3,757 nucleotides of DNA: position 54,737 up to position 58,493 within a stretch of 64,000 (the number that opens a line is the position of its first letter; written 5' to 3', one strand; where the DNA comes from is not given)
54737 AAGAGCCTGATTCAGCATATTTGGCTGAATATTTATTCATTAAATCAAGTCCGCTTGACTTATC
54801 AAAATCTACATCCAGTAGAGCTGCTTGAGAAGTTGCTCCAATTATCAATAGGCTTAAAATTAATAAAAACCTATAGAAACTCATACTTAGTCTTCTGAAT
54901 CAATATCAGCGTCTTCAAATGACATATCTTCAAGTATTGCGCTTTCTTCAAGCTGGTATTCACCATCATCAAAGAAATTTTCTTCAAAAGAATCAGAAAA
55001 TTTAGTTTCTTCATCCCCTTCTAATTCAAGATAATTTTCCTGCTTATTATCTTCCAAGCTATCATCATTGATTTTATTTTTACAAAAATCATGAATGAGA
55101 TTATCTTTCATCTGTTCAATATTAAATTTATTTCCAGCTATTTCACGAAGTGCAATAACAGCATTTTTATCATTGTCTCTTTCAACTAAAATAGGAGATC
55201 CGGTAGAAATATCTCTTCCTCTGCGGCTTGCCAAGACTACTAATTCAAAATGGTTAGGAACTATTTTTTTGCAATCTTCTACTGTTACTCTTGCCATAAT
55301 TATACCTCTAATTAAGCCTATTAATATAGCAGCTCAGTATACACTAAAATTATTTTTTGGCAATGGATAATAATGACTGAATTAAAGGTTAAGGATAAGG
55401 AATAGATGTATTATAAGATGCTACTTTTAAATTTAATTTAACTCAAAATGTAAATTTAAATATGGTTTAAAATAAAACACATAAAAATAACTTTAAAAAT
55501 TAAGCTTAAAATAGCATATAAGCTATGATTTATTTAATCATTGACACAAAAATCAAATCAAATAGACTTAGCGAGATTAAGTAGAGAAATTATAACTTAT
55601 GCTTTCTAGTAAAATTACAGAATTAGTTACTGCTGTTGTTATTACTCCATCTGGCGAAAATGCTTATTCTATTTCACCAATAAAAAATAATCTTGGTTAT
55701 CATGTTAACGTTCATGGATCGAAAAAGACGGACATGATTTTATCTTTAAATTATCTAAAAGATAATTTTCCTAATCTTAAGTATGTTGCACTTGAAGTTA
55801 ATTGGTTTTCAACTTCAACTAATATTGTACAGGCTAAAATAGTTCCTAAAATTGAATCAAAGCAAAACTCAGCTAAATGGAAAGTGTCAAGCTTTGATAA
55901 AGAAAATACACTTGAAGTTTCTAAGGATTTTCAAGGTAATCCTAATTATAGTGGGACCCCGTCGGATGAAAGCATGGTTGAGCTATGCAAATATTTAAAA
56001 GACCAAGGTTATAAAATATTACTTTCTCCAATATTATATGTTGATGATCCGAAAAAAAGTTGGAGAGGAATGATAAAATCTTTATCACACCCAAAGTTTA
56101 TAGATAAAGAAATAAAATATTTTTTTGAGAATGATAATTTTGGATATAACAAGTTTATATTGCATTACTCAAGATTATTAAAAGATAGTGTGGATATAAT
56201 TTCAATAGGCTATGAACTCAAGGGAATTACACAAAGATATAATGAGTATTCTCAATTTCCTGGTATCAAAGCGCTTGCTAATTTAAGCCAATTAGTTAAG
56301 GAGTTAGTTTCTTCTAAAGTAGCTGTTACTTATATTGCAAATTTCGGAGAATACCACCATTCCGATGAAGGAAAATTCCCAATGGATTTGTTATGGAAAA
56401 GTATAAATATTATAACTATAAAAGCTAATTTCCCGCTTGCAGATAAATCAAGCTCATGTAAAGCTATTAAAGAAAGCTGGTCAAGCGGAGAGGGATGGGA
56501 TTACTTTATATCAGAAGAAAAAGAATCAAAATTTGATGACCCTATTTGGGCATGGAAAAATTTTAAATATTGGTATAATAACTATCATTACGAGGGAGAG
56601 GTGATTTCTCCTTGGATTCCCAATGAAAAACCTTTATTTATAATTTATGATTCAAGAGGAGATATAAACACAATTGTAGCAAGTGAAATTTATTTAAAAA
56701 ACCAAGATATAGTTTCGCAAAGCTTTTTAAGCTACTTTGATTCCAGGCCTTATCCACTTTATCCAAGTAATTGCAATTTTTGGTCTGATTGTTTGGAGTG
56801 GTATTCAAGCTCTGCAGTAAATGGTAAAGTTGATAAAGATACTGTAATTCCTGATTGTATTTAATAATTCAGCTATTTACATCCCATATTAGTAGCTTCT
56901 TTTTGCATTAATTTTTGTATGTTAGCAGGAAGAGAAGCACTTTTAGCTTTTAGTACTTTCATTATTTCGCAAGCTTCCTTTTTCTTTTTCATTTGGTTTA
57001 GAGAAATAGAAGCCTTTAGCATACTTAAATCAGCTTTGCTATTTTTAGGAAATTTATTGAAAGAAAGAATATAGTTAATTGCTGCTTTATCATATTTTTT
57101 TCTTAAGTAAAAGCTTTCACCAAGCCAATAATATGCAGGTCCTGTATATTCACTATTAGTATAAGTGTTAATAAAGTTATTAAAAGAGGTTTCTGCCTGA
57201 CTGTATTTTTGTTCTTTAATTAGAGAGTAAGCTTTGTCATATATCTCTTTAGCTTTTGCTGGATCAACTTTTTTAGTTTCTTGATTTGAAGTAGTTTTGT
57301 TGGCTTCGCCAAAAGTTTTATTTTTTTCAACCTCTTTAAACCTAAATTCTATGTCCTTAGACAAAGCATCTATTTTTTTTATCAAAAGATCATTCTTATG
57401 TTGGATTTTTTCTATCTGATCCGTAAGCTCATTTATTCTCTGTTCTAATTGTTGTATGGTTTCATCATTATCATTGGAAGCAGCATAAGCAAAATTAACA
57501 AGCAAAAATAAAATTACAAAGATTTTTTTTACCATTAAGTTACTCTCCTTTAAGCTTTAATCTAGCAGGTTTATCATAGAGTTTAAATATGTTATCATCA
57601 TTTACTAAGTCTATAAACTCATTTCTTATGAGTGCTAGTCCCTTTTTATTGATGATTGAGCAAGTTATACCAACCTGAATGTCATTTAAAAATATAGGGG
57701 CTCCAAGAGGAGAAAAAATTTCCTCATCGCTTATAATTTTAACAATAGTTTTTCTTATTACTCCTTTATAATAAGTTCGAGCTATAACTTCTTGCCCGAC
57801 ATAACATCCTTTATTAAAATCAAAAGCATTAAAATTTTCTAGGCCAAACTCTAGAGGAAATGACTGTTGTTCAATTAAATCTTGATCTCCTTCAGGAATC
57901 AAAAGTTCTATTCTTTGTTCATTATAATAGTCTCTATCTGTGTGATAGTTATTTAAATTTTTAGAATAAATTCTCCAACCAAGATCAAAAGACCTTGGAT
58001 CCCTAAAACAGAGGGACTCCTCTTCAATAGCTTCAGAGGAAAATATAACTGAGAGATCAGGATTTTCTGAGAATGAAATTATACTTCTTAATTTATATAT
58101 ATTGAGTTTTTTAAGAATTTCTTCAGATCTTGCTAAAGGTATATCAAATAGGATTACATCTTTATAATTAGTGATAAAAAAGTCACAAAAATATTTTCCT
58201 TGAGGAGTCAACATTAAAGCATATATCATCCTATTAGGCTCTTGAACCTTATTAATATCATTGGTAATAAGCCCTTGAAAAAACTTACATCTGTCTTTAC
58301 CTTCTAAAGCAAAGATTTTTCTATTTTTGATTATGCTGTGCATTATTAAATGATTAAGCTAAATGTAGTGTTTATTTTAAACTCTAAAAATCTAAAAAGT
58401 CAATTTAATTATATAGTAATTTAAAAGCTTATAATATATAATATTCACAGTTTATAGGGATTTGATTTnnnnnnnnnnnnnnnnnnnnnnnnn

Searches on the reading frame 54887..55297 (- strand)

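Call 41: search_protein_families(library=ncbifam, proteins=[window:54887-55297:-], max_evalue=1e-10)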
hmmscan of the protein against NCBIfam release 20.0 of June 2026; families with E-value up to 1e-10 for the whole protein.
window:54887-55297:- (136 aa): 1 family
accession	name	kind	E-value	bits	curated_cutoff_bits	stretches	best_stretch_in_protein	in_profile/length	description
TIGR00690.1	rpoZ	equivalog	1.2e-15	57.3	23.6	1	1-57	1-58/60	DNA-directed RNA polymerase subunit omega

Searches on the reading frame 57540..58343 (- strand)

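Call 41: search_protein_families(library=ncbifam, proteins=[window:57540-58343:-], max_evalue=1e-10)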
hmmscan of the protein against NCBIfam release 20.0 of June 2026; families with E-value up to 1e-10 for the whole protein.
window:57540-58343:- (267 aa): 2 families
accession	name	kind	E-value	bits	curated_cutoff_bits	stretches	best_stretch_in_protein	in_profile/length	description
TIGR03317.2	CAF17_like_YgfZ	equivalog_domain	1.6e-18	67.1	49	1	141-238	2-106/113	CAF17-like 4Fe-4S cluster assembly/insertion protein YgfZ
NF007110.0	PRK09559.1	equivalog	5.6e-12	45.3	219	0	160-201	208-249/327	tRNA-modifying protein YgfZ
